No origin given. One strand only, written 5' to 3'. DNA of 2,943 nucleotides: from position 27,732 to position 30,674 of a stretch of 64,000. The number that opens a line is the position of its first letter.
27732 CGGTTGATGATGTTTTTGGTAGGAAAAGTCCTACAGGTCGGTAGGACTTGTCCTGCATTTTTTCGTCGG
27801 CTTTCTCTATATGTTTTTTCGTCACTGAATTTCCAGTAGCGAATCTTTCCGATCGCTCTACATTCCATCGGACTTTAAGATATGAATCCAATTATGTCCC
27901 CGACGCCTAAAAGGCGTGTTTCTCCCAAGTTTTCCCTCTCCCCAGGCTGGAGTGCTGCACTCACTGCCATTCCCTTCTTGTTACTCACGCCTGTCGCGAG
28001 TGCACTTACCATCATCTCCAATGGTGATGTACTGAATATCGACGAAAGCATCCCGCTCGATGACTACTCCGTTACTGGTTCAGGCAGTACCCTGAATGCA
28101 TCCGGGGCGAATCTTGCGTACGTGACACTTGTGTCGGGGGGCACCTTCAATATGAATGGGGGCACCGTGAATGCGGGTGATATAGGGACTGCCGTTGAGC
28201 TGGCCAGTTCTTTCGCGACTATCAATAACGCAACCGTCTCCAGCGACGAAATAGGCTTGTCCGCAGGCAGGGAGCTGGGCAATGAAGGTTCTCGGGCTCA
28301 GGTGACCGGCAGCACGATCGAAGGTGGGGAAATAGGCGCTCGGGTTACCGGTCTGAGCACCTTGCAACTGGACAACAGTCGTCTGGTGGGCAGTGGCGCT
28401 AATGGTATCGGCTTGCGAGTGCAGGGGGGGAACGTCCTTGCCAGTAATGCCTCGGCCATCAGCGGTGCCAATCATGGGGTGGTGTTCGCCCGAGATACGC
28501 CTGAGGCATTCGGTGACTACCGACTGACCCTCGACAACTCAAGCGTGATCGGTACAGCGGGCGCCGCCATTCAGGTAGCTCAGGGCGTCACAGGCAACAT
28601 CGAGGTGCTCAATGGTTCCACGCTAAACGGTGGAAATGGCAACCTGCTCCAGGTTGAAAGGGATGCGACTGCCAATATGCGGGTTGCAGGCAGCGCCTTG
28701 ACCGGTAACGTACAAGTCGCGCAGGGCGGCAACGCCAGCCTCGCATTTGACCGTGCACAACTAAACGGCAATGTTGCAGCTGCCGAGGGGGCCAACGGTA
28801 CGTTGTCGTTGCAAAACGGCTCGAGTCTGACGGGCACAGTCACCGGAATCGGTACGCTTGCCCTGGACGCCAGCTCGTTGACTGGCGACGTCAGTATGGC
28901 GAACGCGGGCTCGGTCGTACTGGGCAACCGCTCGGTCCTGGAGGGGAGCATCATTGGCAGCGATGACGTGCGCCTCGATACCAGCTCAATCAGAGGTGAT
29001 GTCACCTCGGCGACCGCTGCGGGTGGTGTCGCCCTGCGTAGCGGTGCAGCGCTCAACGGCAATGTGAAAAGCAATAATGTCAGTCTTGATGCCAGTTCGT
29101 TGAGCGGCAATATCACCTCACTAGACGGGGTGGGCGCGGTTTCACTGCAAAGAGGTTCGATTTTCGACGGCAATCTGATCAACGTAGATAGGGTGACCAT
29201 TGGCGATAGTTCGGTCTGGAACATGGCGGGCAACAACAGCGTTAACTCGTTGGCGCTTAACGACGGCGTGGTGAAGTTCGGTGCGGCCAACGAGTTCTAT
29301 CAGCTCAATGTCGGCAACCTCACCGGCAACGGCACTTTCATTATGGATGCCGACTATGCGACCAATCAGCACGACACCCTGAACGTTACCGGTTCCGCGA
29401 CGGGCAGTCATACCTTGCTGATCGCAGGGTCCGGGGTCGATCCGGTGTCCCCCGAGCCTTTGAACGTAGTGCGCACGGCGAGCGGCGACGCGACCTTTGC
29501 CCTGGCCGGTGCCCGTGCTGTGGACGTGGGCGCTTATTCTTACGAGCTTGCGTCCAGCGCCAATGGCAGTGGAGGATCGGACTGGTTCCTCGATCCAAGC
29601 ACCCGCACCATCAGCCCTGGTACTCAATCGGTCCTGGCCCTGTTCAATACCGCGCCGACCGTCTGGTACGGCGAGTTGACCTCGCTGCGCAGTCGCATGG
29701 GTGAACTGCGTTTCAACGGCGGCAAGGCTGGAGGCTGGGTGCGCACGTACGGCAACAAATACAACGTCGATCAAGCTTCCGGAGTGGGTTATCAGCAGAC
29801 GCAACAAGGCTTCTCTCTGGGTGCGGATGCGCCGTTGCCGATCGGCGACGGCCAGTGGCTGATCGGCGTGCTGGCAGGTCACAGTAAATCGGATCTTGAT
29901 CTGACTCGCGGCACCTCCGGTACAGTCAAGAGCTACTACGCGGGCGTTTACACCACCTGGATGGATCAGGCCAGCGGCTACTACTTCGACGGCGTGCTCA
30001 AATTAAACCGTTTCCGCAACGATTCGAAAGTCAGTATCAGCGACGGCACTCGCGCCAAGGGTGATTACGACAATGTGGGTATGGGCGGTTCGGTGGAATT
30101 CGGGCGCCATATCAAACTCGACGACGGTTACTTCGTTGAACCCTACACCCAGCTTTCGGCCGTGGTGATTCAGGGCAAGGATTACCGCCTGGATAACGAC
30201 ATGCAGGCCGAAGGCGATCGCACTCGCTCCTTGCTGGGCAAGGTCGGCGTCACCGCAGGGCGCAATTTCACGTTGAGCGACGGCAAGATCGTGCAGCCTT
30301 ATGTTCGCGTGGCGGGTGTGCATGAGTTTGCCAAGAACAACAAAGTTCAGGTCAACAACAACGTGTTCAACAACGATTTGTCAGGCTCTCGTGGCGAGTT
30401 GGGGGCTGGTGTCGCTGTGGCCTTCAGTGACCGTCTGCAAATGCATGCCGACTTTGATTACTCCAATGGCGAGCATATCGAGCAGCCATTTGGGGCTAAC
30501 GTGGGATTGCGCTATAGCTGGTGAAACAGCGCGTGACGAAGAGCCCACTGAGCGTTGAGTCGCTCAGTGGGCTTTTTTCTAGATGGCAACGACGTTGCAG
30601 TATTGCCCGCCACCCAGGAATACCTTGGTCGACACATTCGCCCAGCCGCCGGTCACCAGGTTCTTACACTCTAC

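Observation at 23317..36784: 13.4-kb accessory island: four paralogous, signal-less repeat-module proteins mirror-arranged around an autotransporter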

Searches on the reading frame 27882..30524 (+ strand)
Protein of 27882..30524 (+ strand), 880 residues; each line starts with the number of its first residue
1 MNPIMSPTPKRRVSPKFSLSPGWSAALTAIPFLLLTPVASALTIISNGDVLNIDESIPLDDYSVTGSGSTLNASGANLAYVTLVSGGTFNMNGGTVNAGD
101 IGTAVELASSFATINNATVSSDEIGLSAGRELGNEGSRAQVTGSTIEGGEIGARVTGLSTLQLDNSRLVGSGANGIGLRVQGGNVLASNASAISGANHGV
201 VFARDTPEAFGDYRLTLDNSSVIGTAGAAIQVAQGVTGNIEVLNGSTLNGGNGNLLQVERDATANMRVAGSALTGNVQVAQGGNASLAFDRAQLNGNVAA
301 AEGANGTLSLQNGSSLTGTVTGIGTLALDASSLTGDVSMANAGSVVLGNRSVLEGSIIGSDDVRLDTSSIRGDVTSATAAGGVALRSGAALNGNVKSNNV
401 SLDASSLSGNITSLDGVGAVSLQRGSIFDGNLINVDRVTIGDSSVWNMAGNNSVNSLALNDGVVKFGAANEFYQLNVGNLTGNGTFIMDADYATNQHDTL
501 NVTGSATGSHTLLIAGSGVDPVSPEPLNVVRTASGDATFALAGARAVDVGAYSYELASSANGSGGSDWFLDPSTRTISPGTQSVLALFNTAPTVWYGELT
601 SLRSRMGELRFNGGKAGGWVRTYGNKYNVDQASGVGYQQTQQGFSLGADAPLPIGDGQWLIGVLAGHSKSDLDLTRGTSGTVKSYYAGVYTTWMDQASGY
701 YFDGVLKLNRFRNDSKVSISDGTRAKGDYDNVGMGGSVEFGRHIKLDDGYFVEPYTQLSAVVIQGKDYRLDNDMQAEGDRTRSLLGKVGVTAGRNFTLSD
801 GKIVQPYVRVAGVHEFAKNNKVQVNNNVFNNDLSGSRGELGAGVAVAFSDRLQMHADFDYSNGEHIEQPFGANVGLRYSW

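Call 3: search_protein_families(library=pfam, proteins=[window:27882-30524:+], max_evalue=0.01)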
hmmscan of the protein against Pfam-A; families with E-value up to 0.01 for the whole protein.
window:27882-30524:+ (880 aa): 2 families
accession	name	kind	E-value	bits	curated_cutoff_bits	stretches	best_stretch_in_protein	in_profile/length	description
PF03797.25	Autotransporter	-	1.3e-53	182.8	26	1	619-859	2-255/255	Autotransporter beta-domain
PF03212.20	Pertactin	-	3.7e-26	91.9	22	1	454-570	1-119/121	Pertactin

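Call 4: search_protein_families(library=ncbifam, proteins=[window:27882-30524:+], max_evalue=0.01)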
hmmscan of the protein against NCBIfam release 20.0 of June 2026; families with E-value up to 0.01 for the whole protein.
window:27882-30524:+ (880 aa): 2 families
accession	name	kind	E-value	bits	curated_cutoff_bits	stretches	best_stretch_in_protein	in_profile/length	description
TIGR01414.1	autotrans_barl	domain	1.5e-93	314.2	16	1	470-880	3-432/432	autotransporter outer membrane beta-barrel domain-containing protein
NF040482.1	auto_BafA_Cterm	equivalog_domain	6.7e-62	209.8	700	2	572-880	336-643/643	BafA family autotransporter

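Call 41: search_protein_families(library=padloc, proteins=[window:27882-30524:+], max_evalue=0.01)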
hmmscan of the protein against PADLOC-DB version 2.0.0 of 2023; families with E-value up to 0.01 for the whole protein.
window:27882-30524:+ (880 aa): 0 families
